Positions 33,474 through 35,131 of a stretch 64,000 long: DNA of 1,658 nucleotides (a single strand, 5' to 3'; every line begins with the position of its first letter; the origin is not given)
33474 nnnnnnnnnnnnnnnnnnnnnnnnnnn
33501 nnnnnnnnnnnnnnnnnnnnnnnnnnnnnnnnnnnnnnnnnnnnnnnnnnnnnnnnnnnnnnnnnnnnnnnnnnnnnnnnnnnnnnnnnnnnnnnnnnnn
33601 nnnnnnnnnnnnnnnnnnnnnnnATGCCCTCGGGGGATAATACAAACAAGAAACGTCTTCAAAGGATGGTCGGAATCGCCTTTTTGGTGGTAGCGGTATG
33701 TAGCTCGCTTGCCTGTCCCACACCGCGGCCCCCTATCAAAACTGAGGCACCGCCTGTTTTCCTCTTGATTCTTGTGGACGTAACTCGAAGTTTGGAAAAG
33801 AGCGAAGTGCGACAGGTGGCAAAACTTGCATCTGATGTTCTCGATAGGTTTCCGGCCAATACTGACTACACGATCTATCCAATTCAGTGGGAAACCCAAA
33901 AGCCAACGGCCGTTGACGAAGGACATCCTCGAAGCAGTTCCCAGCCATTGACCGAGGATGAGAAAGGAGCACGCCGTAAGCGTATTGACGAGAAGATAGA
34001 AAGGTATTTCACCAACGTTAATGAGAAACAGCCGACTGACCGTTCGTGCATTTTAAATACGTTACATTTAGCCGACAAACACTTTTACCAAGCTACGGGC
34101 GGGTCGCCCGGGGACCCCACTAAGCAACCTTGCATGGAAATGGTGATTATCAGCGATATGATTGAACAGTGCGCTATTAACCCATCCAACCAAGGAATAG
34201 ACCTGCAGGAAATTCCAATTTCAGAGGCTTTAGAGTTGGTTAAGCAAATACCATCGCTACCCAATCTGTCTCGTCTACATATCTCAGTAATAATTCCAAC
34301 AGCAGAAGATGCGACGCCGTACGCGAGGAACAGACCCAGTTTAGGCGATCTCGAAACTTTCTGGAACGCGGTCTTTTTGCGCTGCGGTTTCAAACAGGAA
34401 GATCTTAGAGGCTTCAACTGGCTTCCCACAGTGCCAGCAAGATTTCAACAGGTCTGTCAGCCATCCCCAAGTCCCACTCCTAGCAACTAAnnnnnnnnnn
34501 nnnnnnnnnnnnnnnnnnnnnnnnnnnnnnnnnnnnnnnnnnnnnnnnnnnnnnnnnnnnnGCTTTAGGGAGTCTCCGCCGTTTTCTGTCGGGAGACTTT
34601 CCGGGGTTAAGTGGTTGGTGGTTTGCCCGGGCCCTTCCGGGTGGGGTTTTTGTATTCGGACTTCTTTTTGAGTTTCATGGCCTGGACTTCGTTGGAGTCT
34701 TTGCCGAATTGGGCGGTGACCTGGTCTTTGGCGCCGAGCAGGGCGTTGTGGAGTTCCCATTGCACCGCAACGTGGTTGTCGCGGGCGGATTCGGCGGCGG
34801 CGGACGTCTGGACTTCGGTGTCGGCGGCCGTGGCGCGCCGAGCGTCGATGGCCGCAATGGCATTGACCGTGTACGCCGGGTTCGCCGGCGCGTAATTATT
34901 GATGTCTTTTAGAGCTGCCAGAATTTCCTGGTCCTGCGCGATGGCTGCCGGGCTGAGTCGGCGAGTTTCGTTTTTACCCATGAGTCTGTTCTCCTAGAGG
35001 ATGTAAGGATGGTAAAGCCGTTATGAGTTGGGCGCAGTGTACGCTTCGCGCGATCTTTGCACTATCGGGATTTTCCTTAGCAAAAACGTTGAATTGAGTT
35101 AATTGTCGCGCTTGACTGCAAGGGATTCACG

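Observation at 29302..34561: Low-GC three-gene operon: two large coiled-coil polytopic membrane proteins plus a vWA-like lipoprotein, with no family I can name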

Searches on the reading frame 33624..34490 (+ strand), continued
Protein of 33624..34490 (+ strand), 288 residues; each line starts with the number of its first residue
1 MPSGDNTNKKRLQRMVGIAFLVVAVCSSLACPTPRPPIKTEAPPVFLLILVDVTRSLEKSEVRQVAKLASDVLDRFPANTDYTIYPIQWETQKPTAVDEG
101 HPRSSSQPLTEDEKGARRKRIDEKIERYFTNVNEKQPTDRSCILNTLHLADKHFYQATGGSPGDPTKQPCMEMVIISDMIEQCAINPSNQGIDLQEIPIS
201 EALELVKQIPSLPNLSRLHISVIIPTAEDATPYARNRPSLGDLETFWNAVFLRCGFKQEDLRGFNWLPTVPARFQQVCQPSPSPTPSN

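Call 65: search_protein_families(library=pfam, proteins=[L021:5642-7993:+, L028:1601-2608:+, L028:8636-9823:+], max_evalue=0.0001)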
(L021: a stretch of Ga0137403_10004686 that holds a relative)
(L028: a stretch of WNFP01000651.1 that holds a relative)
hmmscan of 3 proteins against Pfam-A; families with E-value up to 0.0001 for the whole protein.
L021:5642-7993:+ (783 aa): 0 families

L028:1601-2608:+ (335 aa): 8 families
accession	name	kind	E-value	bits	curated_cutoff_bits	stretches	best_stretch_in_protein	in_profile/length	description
PF00561.26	Abhydrolase_1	-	2.7e-37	129.2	25.8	1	78-317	2-245/245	alpha/beta hydrolase fold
PF12697.13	Abhydrolase_6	-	1.7e-29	104.5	26.3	1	79-322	1-216/217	Alpha/beta hydrolase family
PF12146.15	Hydrolase_4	-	3.2e-21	76.2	27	1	79-312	7-234/239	Serine aminopeptidase, S33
PF06342.18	DUF1057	-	6.1e-06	25.9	21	1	78-198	37-157/297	Alpha/beta hydrolase of unknown function (DUF1057)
PF07819.20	PGAP1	-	3e-05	24.3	24.3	0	75-170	3-121/233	PGAP1-like alpha/beta domain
PF07859.19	Abhydrolase_3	-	3.3e-05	24.2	25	0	119-184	46-117/210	alpha/beta hydrolase fold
PF00756.26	Esterase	-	3.6e-05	24.1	22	1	145-258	117-175/251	Putative esterase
PF03096.20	Ndr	-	6.3e-05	22.3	23.3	0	102-320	55-268/283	Ndr family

L028:8636-9823:+ (395 aa): 1 family
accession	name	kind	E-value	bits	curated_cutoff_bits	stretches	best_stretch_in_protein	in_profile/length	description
PF07995.17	GSDH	-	2e-105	353.2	25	1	64-378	2-329/332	Glucose / Sorbosone dehydrogenase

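Call 66: search_protein_families(library=pfam, proteins=[L034:121-1950:+, L036:91-1848:+, L036:1858-3606:+, L036:7624-8523:+, L037:188-2434:+, L037:8521-11607:-, L039:1456-3195:+, L039:4348-5511:+, L043:8412-10067:+, L030:237-1502:+], max_evalue=0.0001)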
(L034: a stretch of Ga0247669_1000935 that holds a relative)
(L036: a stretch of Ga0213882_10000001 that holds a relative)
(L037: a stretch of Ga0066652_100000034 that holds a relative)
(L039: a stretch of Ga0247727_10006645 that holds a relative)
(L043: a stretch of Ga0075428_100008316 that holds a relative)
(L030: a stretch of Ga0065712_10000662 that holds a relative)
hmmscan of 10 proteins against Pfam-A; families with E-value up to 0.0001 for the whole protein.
L034:121-1950:+ (609 aa): 13 families
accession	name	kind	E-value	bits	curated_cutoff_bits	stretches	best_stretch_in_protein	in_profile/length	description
PF00005.33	ABC_tran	-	2.8e-57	193.6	25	2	35-169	1-137/137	ABC transporter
PF13304.12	AAA_21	-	1.2e-16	62.2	27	0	49-68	3-22/304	AAA domain, putative AbiEii toxin, Type IV TA system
PF16326.10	ABC_tran_CTD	-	3.6e-15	56.4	32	1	537-604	1-68/69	ABC transporter C-terminal domain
PF02463.25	SMC_N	-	7.3e-13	48.9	40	0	338-468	28-179/220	RecF/RecN/SMC N terminal domain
PF13476.12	AAA_23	-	1.1e-07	33.2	27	0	339-356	24-41/201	AAA domain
PF13555.12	AAA_29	-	4.5e-07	30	27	0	47-62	24-39/61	P-loop containing region of AAA domain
PF05729.18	NACHT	-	4.9e-07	30.2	26.7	0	339-417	5-84/167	NACHT domain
PF24389.1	ORC-CDC6-like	-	5.4e-06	25.9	27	0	35-64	26-51/571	ORC-CDC6-like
PF25199.1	nSTAND_NTPase5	-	5.9e-06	26.6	34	0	339-386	46-86/145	Novel STAND NTPase 5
PF13191.12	AAA_16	-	9.2e-06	26.7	32.6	0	339-395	29-85/167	AAA ATPase domain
PF00004.35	AAA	-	3.1e-05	24.9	21.2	0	339-359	3-23/131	ATPase family associated with various cellular activities (AAA)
PF13173.12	AAA_14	-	8.6e-05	23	27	0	338-381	6-42/129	AAA domain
PF13604.12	AAA_30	-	8.6e-05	22.8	27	0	49-74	22-46/191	AAA domain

L036:91-1848:+ (585 aa): 0 families

L036:1858-3606:+ (582 aa): 1 family
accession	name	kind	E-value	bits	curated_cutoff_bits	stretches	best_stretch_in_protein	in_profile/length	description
PF13519.12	VWA_2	-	1.3e-09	39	27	1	27-140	1-106/107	von Willebrand factor type A domain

L036:7624-8523:+ (299 aa): 0 families

L037:188-2434:+ (748 aa): 0 families

L037:8521-11607:- (1028 aa): 5 families
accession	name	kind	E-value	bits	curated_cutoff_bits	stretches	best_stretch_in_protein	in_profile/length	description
PF07733.18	DNA_pol3_alpha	-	3e-80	270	23.9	1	279-539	2-260/260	Bacterial DNA polymerase III alpha NTPase domain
PF17657.6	DNA_pol3_finger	-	5.2e-51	172.7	22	1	542-707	1-165/166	Bacterial DNA polymerase III alpha subunit finger domain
PF02811.25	PHP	-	1.3e-22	81.3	26.4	1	7-137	2-123/164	PHP domain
PF14579.12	HHH_6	-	8.7e-19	68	25.6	1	781-862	1-89/90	Helix-hairpin-helix motif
PF01336.31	tRNA_anti-codon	-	7.6e-07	29.4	27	1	941-1015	1-74/75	OB-fold nucleic acid binding domain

L039:1456-3195:+ (579 aa): 4 families
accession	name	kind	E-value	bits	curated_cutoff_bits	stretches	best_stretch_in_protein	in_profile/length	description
PF12697.13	Abhydrolase_6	-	5e-14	53.9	26.3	1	348-556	2-214/217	Alpha/beta hydrolase family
PF12146.15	Hydrolase_4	-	2.6e-12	47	27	1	371-448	30-112/239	Serine aminopeptidase, S33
PF00561.26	Abhydrolase_1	-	2.2e-11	44.3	25.8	1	348-450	3-103/245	alpha/beta hydrolase fold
PF01433.26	Peptidase_M1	-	7.6e-11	42.5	27.7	1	40-107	151-218/218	Peptidase family M1 domain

L039:4348-5511:+ (387 aa): 0 families

L043:8412-10067:+ (551 aa): 0 families

L030:237-1502:+ (421 aa): 1 family
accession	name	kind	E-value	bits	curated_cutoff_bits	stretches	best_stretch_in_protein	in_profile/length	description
PF13676.11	TIR_2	-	6.7e-24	85.1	28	1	7-114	1-112/122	TIR domain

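Call 67: find_related_loci(query=A8, collection=viral_contigs, flank=7000)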
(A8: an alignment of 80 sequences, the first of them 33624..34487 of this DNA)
Query A8 (288 aa) in viral_contigs; peptide patterns used: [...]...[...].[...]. (x = any residue, [..] = any of these).
12 stretches matched a pattern, but none encodes a relative of the query by tblastn (E <= 1e-3).

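Call 79: search_protein_families(library=pfam, proteins=[L021:428-2650:+, L036:3640-5652:+, L037:3655-5682:+, L043:3640-5721:+, L021:2668-4050:+, L036:5652-6872:+, L043:5714-6982:+], max_evalue=0.01)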
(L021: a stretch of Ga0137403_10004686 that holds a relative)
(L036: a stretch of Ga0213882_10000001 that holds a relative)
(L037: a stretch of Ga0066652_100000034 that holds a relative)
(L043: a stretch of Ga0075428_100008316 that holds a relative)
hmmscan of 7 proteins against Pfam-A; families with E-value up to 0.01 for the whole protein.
L021:428-2650:+ (741 aa): 0 families

L036:3640-5652:+ (671 aa): 1 family
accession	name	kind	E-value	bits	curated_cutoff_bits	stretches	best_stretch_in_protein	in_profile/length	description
PF01312.24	Bac_export_2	-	0.0012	18.5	24.4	1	215-398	22-195/335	FlhB HrpN YscU SpaS Family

L037:3655-5682:+ (676 aa): 0 families

L043:3640-5721:+ (694 aa): 0 families

L021:2668-4050:+ (461 aa): 0 families

L036:5652-6872:+ (407 aa): 0 families

L043:5714-6982:+ (423 aa): 0 families

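Call 80: search_protein_families(library=padloc, proteins=[L021:428-2650:+, L036:3640-5652:+, L043:3640-5721:+, L021:2668-4050:+, L036:5652-6872:+, L043:5714-6982:+], max_evalue=0.01)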
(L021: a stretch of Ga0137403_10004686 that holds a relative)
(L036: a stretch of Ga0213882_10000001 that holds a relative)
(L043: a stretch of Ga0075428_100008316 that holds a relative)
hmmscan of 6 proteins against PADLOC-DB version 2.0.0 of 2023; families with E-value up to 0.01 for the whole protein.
L021:428-2650:+ (741 aa): 2 families
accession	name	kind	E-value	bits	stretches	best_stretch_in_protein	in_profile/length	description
PDLC03859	LmuB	-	0.00017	18.9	1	76-221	344-469/611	-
PDLC03865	LmuB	-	0.0012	15.1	1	65-219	574-805/1007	-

L036:3640-5652:+ (671 aa): 4 families
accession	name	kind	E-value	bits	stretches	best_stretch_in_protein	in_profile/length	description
PDLC03859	LmuB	-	6.7e-06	23.6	1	89-221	349-476/611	-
PDLC03865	LmuB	-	0.0023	14.2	0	464-631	713-833/1007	-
PDLC00551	JetC2|JetC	-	0.0039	13.1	0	87-220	763-897/1365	DUF3584 domain; MukB-like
PDLC00582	JetC3|JetC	-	0.0066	12.3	1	63-222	730-895/1472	DUF3584 domain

L043:3640-5721:+ (694 aa): 0 families

L021:2668-4050:+ (461 aa): 0 families

L036:5652-6872:+ (407 aa): 0 families

L043:5714-6982:+ (423 aa): 0 families

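Call 84: find_encoding_contigs(protein=P0060, flank=8000, max_places=3)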
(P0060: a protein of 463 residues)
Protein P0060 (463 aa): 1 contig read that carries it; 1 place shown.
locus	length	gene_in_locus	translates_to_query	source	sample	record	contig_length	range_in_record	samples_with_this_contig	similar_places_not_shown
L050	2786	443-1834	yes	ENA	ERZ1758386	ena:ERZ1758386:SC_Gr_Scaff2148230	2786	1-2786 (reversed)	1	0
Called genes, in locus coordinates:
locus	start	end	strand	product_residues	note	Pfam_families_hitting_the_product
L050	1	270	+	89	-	?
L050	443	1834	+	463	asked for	PF13676:TIR_2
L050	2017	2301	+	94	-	PF03693:ParD_antitoxin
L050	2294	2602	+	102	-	PF05016:ParE_toxin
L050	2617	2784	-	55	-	?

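Call 85: find_encoding_contigs(protein=P0075, flank=8000, max_places=3)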
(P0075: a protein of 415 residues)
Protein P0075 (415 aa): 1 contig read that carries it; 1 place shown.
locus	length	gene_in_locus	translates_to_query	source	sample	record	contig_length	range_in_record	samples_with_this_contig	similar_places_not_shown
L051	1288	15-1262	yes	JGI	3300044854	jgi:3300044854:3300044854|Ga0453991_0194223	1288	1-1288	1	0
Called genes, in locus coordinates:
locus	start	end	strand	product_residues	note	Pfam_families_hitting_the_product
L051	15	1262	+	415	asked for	PF00069:Pkinase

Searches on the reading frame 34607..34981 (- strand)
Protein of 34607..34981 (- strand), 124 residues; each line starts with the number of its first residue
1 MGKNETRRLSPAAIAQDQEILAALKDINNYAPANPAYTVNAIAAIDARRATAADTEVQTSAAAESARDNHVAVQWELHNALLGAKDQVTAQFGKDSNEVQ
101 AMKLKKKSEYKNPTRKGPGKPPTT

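Call 3: search_protein_families(library=pfam, proteins=[window:34607-34981:-], max_evalue=1)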
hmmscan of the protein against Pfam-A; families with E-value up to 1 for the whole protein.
window:34607-34981:- (124 aa): 1 family
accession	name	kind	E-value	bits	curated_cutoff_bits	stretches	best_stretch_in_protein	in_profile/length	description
PF22767.2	ThcOx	-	0.089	14.2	27.7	1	19-82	36-100/110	Cyanobactin oxidase ThcOx,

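Call 4: search_protein_families(library=padloc, proteins=[window:34607-34981:-], max_evalue=1)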
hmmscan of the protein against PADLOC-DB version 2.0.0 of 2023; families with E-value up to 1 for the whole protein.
window:34607-34981:- (124 aa): 0 families

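Call 5: search_protein_families(library=ncbifam, proteins=[window:34607-34981:-], max_evalue=1)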
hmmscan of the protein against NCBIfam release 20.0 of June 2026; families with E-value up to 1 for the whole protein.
window:34607-34981:- (124 aa): 0 families
